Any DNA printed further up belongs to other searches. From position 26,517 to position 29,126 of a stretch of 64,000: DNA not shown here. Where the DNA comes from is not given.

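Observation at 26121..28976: Two-gene operon: a large methyltransferase-like protein with degenerate catalytic motifs and a zinc ribbon, plus a repetitive membrane-anchored protein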

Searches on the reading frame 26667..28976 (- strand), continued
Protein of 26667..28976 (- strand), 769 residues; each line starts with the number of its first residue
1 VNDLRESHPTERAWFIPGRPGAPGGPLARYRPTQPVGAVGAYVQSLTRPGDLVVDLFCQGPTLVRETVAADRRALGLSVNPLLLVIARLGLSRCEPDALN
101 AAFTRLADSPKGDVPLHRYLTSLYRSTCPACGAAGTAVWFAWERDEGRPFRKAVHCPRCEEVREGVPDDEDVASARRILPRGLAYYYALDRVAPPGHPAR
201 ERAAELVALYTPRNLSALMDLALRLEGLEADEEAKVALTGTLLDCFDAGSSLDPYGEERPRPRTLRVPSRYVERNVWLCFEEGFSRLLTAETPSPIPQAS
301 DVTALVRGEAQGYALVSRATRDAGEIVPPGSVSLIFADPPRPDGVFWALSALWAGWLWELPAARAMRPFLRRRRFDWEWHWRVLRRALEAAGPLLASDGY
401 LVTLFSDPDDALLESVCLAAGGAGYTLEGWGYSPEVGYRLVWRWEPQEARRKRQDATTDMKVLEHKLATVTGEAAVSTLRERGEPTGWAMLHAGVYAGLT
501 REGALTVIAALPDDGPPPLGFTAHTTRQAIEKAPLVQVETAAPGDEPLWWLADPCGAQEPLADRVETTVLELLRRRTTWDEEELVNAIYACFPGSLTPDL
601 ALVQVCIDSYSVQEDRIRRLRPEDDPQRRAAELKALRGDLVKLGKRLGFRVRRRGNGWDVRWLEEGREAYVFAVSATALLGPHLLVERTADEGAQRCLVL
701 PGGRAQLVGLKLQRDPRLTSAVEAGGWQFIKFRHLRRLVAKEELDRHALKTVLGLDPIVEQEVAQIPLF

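Call 26: predict_structure(alignment_id=A2)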
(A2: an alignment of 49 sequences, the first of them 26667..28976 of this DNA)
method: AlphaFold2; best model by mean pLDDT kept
length: 769 residues; sequences in the alignment: 49
mean_pLDDT: 81.0   pTM: 0.78
mean pLDDT of the five models: 81.0, 80.7, 78.8, 76.5, 76.0
residues with pLDDT >= 90: 317; 70-90: 282; 50-70: 112; < 50: 58
segments of 3 or more residues with pLDDT < 50: 1-27, 252-265, 755-769
pLDDT, mean of each block of 10 residues (from residue 1): 30 35 45 70 92 93 92 93 84 84 90 84 85 83 69 87 87 67 57 65 60 67 82 85 72 40 51 77 83 79 94 91 91 93 68 65 62 72 93 95 86 95 94 86 90 81 94 97 94 96 92 86 95 90 74 91 96 93 89 90 94 90 91 92 90 87 91 93 88 89 87 90 87 84 72 49 27
secondary structure, 60 per line:
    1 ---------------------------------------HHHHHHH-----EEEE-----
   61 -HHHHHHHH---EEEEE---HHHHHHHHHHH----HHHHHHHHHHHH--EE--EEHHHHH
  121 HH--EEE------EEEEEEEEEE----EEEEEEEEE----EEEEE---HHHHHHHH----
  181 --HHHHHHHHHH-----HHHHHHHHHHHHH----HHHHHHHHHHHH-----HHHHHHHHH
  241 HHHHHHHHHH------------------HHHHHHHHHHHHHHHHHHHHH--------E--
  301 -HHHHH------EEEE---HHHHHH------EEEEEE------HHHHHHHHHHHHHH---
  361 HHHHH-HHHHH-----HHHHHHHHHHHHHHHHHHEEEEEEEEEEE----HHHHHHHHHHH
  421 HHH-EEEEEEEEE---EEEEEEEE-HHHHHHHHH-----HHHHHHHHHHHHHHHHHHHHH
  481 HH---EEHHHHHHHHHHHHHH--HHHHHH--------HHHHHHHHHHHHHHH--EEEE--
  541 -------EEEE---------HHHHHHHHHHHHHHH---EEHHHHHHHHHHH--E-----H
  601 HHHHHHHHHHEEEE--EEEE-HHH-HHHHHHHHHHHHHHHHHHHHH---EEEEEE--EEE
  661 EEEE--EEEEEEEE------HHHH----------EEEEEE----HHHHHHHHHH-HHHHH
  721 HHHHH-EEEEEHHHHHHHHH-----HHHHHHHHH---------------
elements in order (helices of 4 or more, strands of 3 or more residues): H40-46 E52-55 H62-69 E73-77 H81-91 H96-107 H116-122 E125-127 E134-143 E148-156 E161-165 H169-176 H183-192 H198-210 H215-226 H232-250 H269-289 H302-306 E313-316 H320-325 E332-337 H344-357 H361-365 H367-371 H377-394 E395-405 H410-423 E425-433 E437-444 H446-454 H460-482 H488-501 H504-509 H518-532 E535-538 E548-551 H561-575 H581-591 H600-610 E611-614 E617-620 H626-646 E650-655 E658-664 E667-674 H681-684 E695-700 H705-714 H716-725 E727-731 H732-740 H746-754
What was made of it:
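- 28734..28826 (-): Rossmann strands 1-2 with a degenerate motif I (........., aa 53-61) and motif II (GLSVNP, aa 76-81). The acidic ribose-binding residue is replaced by Ser. Secondary structure (call 26).
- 28041..28733 (-): About 230-aa alpha+beta insert between core strands 2 and 3 (aa 82-312). It occupies the position of the target-recognition domain of BrxXI-type methylases and contains the YTPRNL and ERNVW motifs. Model (call 26).
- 28482..28607 (-): Four-cysteine zinc ribbon (aa 124-165; C128, C131, C156, C159). Beta-hairpins in the model (call 26).
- On BrxXI/PglXI-type (BREX type-3 / BR, COG1743-like) N6-adenine DNA methyltransferase: Strands at aa 52-55 and 73-77, then the insert at aa 82-312, then strands 313-316 and 332-337 (call 26).
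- The fold is predicted with pLDDT above 90 in the core (call 26).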

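Call 28: search_protein_representatives(alignment_id=A2)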
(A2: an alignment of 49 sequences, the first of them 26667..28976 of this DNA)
Query: 49 sequences, 760 profile positions. Proteins with E-value up to 0.001 (for the whole library): 2061; up to 1e-10: 1217; up to 1e-30: 557. The best 150 are listed.
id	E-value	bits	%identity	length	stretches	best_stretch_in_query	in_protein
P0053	0.0e+00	1393.2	-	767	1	2-760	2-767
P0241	3.9e-288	974.3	-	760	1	4-759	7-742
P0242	3.5e-210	716.6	-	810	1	5-759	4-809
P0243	2.6e-208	710.4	-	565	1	198-759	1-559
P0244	2.0e-194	664.5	-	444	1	327-760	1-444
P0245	2.4e-191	654.3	-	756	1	5-759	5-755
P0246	3.3e-186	637.3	-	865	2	16-645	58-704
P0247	2.4e-185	634.4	-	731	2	6-473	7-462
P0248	7.6e-185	632.8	-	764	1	5-759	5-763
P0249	3.9e-181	620.5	-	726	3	7-434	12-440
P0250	8.3e-181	619.4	-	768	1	4-760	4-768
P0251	6.9e-177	606.5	-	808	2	5-654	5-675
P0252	1.5e-175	602.0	-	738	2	4-488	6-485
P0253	9.5e-175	599.4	-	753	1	6-759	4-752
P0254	1.2e-172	592.5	-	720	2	8-440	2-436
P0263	1.9e-155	535.6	-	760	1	6-759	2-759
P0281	6.6e-136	471.0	-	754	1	6-760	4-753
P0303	9.0e-121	420.9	-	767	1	3-760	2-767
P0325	8.8e-116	404.4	-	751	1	4-759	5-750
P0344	1.8e-110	386.8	-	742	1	6-760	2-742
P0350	2.5e-109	383.1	-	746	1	5-759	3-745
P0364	2.6e-106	373.1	-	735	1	11-760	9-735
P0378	7.6e-104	365.0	-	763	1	6-760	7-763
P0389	1.6e-101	357.3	-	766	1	3-753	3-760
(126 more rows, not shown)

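Call 29: search_protein_families(library=pfam, proteins=[P0241, P0245, P0263, P0281, P0303, P0325, P0344, P0364, P0378, P0389], max_evalue=0.1)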
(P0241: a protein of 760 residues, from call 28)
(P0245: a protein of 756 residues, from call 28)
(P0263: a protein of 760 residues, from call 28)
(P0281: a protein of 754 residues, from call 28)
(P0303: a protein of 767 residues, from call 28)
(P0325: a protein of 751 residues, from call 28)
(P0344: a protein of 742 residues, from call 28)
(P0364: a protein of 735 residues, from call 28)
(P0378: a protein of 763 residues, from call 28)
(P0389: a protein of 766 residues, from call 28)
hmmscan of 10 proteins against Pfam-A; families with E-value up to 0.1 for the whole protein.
P0241 (760 aa): 0 families

P0245 (756 aa): 1 family
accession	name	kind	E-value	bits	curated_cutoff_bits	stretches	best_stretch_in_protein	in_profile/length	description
PF01555.25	N6_N4_Mtase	-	3.6e-05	24.3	26.7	1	26-71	165-210/221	DNA methylase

P0263 (760 aa): 1 family
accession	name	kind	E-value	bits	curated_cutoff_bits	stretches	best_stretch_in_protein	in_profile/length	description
PF18949.5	DUF5693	-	0.038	12.9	29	1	615-694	268-350/609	Family of unknown function (DUF5693)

P0281 (754 aa): 1 family
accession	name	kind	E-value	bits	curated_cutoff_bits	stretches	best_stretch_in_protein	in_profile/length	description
PF01555.25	N6_N4_Mtase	-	5e-05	23.8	26.7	1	7-62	150-204/221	DNA methylase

P0303 (767 aa): 0 families

P0325 (751 aa): 1 family
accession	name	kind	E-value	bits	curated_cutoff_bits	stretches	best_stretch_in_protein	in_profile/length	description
PF24460.1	DUF7575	-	0.089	12.6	28.5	0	119-131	3-15/28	Domain of unknown function (DUF7575)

P0344 (742 aa): 0 families

P0364 (735 aa): 2 families
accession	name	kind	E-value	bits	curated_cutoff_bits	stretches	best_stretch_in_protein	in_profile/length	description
PF05876.18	GpA_ATPase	-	0.00061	20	25.6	1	111-154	191-234/247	Phage terminase large subunit gpA, ATPase domain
PF24042.1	DUF7351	-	0.072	13.3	31.2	0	99-157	50-108/177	Domain of unknown function (DUF7351)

P0378 (763 aa): 1 family
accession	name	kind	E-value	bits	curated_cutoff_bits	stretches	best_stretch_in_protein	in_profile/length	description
PF05876.18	GpA_ATPase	-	0.028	14.5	25.6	1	115-155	191-232/247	Phage terminase large subunit gpA, ATPase domain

P0389 (766 aa): 1 family
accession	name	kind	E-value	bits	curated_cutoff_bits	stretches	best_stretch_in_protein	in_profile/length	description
PF24933.1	DUF7751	-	0.0008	20.2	27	0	603-632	15-44/61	Domain of unknown function (DUF7751)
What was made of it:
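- On Pfam N6_N4_Mtase (PF01555) / DUF1156 (PF06634): Two of ten distant relatives reach 24 bits against a cut-off of 26.7 (call 29).
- Closest known: Beta-class N4/N6 DNA methyltransferases. Same: Family relatives give sub-threshold PF01555 hits (call 29).
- Relatives give sub-threshold PF01555 hits (call 29).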

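Call 41: search_protein_families(library=pfam, proteins=[L075:4442-5908:+, L073:3011-4375:+, L068:4590-7955:-, L063:8224-9090:+, L061:8158-8976:+, L049:8271-8648:-, L001:7403-7780:-, L001:6762-7205:-], max_evalue=0.01)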
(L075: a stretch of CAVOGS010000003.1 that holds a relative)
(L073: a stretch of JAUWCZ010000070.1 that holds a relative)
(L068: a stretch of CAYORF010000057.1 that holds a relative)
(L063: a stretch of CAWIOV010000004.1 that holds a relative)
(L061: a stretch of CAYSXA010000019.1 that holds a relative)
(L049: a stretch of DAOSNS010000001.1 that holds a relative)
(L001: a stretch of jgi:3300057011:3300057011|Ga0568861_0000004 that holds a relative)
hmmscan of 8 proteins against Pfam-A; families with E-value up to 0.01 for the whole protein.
L075:4442-5908:+ (489 aa): 4 families
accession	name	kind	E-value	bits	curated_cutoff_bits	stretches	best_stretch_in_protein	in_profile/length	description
PF00224.27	PK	-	1.4e-114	383.1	30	1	14-337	2-328/328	Pyruvate kinase, barrel domain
PF02887.21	PK_C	-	1.8e-26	92.9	28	1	373-480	3-110/114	Pyruvate kinase, alpha/beta domain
PF03328.21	HpcH_HpaI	-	0.00013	21.7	25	1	186-254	76-146/221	HpcH/HpaI aldolase/citrate lyase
PF00478.31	IMPDH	-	0.009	15.5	25.6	0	14-67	91-144/345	IMP dehydrogenase / GMP reductase domain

L073:3011-4375:+ (455 aa): 2 families
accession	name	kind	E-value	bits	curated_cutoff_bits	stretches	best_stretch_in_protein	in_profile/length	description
PF13336.12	AcetylCoA_hyd_C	-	2.6e-67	226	23.7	1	298-449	1-154/154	Acetyl-CoA hydrolase/transferase C-terminal domain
PF02550.21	AcetylCoA_hydro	-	7.4e-30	104.9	24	1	29-201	3-187/198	Acetyl-CoA hydrolase/transferase N-terminal domain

L068:4590-7955:- (1122 aa): 2 families
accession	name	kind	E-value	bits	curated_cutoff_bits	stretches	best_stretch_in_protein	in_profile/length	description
PF00912.28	Transgly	-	2.9e-57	193.4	27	1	260-440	3-177/178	Transglycosylase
PF00905.27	Transpeptidase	-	2e-25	90.1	22.1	1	545-838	1-299/299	Penicillin binding protein transpeptidase domain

L063:8224-9090:+ (289 aa): 1 family
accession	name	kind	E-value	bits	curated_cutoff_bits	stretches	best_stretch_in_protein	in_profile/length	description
PF09858.14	DUF2085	-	2e-23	83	25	1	57-165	1-89/90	Predicted membrane protein (DUF2085)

L061:8158-8976:+ (273 aa): 3 families
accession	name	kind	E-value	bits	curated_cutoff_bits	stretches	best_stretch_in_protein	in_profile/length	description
PF00498.31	FHA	-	1.5e-20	73.9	20.7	1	170-232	2-66/67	FHA domain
PF16697.10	Yop-YscD_cpl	-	1.1e-13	51.6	33.2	1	157-240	7-91/94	Inner membrane component of T3SS, cytoplasmic domain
PF12401.13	FhaA_N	-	9.8e-05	23.2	25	1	14-113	3-105/115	FhaA, N-terminal domain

L049:8271-8648:- (126 aa): 1 family
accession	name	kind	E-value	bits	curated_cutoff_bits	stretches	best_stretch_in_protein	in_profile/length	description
PF21395.2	Arc_capsid_dom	-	0.0081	16.6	27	0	14-53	21-58/62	Activity-regulated cytoskeleton-associated protein, capsid domain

L001:7403-7780:- (125 aa): 0 families

L001:6762-7205:- (147 aa): 0 families
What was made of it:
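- In other clades the neighbours include PBP1-type and DUF2085 membrane proteins (call 41).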

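Call 43: list_cluster_members(proteins=[P0245, P0263, P0281, P0303, P0325, P0344, P0364, P0378, P0389, P0350])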
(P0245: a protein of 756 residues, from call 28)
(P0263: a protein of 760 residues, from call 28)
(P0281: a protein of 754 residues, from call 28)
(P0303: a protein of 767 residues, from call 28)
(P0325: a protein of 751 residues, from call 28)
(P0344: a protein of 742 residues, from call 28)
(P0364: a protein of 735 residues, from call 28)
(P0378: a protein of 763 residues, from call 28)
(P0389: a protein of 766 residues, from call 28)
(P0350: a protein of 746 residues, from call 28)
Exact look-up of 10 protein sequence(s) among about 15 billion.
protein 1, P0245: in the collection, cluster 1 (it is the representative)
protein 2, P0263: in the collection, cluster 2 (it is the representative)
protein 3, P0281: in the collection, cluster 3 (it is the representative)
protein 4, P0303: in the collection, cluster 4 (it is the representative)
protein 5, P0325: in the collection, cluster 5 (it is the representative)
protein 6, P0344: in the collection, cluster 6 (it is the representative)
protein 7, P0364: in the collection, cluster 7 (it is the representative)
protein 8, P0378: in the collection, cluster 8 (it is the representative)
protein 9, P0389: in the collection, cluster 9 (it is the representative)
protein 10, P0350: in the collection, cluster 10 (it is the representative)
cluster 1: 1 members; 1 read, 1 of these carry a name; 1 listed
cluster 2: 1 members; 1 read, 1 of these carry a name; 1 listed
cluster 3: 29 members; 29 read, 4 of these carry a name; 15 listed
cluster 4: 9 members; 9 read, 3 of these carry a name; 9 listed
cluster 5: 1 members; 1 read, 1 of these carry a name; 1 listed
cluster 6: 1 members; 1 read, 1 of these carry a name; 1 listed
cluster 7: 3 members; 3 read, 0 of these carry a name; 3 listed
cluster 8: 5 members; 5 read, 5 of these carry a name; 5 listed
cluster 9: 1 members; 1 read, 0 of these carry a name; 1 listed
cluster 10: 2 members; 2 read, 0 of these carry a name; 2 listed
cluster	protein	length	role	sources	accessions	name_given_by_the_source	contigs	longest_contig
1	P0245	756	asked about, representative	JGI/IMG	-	hypothetical protein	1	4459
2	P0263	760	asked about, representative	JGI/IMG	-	hypothetical protein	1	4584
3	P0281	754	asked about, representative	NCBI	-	-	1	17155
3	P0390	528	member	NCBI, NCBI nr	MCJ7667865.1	MAG: site-specific DNA-methyltransferase, partial [Anaerolineae bacterium] | site-specific DNA-methyltransferase [Anaerolineae bacterium]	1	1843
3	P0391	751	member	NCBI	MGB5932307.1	MAG: hypothetical protein WBH57_04460 [Anaerolineae bacterium]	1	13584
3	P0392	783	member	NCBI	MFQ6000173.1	MAG: hypothetical protein ACE5LG_00725 [Anaerolineae bacterium]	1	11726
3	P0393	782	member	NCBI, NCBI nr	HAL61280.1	MAG TPA: hypothetical protein DCP08_02610 [Chloroflexi bacterium] | hypothetical protein [Chloroflexota bacterium]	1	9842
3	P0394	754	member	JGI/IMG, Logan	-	-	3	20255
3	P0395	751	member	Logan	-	-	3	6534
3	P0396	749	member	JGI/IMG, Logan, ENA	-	-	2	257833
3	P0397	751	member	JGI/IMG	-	-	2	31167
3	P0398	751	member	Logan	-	-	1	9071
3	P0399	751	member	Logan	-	-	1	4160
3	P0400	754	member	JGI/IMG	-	-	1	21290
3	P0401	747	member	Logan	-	-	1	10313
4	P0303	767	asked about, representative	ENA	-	-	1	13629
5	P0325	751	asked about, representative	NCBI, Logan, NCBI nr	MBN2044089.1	MAG: hypothetical protein JW757_03635 [Anaerolineales bacterium] | hypothetical protein [Anaerolineales bacterium]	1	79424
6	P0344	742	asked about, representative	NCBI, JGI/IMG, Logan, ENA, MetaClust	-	\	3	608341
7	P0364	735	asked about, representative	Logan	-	-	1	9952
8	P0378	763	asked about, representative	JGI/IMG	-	hypothetical protein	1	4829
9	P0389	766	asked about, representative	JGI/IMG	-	-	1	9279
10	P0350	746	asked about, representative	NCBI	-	-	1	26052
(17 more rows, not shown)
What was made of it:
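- One partial family member was auto-annotated 'site-specific DNA-methyltransferase' (call 43).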

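Call 76: fold_search(model_id=the predicted structure, library=pdb)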
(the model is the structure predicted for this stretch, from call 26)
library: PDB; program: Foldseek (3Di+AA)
matches with E <= 10: 753; with E <= 0.001: 0
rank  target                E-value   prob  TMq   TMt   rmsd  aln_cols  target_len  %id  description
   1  4zcf_B                2.5e-02  0.28  0.10  0.12  27.5       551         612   11  Structural basis of asymmetric DNA methylation and ATP-triggered long-range diffusion by EcoP15I (released 2015-07-29)
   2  1wg8_B                3.9e-02  0.82  0.15  0.37  17.2       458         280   10  Crystal structure of a predicted S-adenosylmethionine-dependent methyltransferase TT1512 from Thermus thermophilus HB8 (released 2004-11-27)
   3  7nzi_A                4.3e-02  1.00  0.12  0.41   7.0       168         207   12  TrmB complex with SAH (released 2021-09-15)
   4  2fca_B                4.3e-02  0.99  0.12  0.40   7.7       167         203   13  The structure of BsTrmB (released 2006-08-15)
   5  7nyb_A                4.5e-02  0.99  0.11  0.38  10.0       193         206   11  TrmB complex with SAM (released 2021-09-15)
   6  5f2o_B                4.7e-02  0.38  0.09  0.18  20.3       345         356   13  Crystal structure of mycobacterial fatty acid O-methyltransferase Q154A mutant in complex with SAH and 3-hydroxy-decan (released 2015-12-30)
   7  7of5_C                5.0e-02  0.91  0.12  0.25   9.0       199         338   10  Structure of a human mitochondrial ribosome large subunit assembly intermediate in complex with MTERF4-NSUN4 and GTPBP (released 2021-06-09)
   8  2fca_A                6.3e-02  0.99  0.11  0.39   7.6       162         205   13  The structure of BsTrmB (released 2006-08-15)
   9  8ipl_A                6.9e-02  0.60  0.14  0.33  23.0       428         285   10  The structure of human mitochondrial methyltransferase METTL15 with RBFA and SAM (released 2024-01-03)
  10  7odr_x                7.2e-02  0.90  0.12  0.23   7.1       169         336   12  State A of the human mitoribosomal large subunit assembly intermediate (released 2021-06-23)
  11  7of3_C                7.2e-02  0.87  0.12  0.25   9.0       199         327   10  Structure of a human mitochondrial ribosome large subunit assembly intermediate in complex with MTERF4-NSUN4 (dataset2 (released 2021-05-19)
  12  5f2k_B                7.2e-02  0.30  0.09  0.18  20.7       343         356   13  Crystal structure of mycobacterial fatty acid O-methyltransferase in complex with SAH and octanoate (released 2015-12-30)
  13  5f2k_A                7.2e-02  0.30  0.09  0.18  20.5       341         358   11  Crystal structure of mycobacterial fatty acid O-methyltransferase in complex with SAH and octanoate (released 2015-12-30)
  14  8h0s_B                7.5e-02  0.94  0.11  0.41  10.9       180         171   11  Crystal structure of MnmM from B. subtilis complexed with Gln-TTG anti-codon stem loop and SAM (2.90 A) (released 2023-01-25)
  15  7o9k_A1               7.5e-02  0.75  0.12  0.24  13.4       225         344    9  Human mitochondrial ribosome large subunit assembly intermediate with MTERF4-NSUN4, MRM2, MTG1, the MALSU module, GTP (released 2021-06-30)
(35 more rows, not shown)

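Call 86: search_protein_families(library=phrogs, proteins=[window:26667-28976:-], max_evalue=0.01)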
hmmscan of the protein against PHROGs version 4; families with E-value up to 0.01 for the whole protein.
window:26667-28976:- (769 aa): 1 family
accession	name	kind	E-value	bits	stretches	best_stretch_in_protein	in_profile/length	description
phrog_10494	-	unknown function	0.0053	17.7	1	125-172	34-79/91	-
